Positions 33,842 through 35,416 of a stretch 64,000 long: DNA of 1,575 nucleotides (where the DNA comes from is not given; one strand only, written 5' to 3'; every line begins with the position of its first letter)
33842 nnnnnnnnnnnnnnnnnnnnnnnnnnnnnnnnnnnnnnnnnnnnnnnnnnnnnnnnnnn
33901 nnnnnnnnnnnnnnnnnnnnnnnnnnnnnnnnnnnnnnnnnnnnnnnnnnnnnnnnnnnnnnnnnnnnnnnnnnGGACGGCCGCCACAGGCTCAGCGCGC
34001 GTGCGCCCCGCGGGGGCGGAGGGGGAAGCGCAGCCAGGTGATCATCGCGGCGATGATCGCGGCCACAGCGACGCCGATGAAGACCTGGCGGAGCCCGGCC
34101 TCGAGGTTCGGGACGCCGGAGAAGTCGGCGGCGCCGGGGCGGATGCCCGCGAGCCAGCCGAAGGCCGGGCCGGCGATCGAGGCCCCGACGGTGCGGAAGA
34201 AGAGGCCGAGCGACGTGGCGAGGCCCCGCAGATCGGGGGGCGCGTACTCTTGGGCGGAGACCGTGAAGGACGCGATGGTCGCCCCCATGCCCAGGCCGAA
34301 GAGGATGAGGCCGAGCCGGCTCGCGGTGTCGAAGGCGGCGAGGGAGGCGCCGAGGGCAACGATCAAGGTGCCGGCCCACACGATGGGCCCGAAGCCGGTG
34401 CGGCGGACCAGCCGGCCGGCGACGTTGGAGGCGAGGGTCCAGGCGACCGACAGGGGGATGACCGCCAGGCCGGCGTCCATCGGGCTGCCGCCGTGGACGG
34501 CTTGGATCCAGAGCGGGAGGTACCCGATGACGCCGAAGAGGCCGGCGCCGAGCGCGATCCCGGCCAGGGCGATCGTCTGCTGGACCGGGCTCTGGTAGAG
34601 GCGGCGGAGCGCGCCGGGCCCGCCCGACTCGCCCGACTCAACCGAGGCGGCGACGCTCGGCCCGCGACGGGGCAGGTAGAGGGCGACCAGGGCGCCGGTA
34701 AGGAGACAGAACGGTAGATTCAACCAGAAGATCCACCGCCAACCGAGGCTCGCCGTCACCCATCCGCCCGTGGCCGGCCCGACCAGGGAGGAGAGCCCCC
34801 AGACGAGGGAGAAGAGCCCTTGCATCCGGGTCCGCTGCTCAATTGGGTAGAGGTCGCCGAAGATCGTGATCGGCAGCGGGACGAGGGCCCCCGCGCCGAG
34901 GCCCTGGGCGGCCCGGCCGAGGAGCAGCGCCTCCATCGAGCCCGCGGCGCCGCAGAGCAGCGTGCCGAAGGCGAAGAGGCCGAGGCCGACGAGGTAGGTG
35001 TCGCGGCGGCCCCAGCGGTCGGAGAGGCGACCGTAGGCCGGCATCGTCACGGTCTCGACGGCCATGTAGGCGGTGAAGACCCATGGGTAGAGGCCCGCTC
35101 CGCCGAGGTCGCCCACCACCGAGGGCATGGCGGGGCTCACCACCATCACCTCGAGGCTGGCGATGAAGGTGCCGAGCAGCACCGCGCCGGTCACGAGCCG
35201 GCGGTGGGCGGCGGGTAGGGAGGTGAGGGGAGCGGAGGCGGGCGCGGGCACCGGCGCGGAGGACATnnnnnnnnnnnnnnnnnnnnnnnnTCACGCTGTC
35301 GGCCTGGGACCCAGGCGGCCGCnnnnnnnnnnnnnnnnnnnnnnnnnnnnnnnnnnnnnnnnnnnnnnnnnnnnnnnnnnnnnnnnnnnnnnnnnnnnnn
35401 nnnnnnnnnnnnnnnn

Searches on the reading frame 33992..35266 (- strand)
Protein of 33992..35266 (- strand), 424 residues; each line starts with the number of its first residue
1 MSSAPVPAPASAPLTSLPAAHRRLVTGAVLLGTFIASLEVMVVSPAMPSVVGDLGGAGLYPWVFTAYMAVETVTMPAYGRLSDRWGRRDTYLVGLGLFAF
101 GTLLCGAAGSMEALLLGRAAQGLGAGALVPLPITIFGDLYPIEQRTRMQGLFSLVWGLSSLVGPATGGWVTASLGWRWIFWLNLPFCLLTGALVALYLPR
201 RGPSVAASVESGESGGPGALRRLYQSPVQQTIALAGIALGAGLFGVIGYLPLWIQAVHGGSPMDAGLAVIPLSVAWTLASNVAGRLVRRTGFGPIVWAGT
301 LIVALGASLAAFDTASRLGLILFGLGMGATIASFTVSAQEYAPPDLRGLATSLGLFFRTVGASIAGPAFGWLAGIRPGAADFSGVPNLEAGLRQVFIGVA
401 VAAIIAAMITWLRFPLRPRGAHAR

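Call 69: search_protein_families(library=pfam, proteins=[window:33992-35266:-], max_evalue=0.001)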
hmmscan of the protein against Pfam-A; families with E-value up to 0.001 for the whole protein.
window:33992-35266:- (424 aa): 3 families
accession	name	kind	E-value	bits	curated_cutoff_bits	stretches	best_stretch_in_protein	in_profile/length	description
PF07690.21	MFS_1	-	2.3e-58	198.2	33.4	1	29-365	1-346/347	Major Facilitator Superfamily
PF00083.30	Sugar_tr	-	2.9e-12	46.7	22.3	1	60-190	48-184/452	Sugar (and other) transporter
PF06609.19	TRI12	-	8.6e-06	24.9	23.2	1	43-193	63-212/599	Fungal trichothecene efflux pump (TRI12)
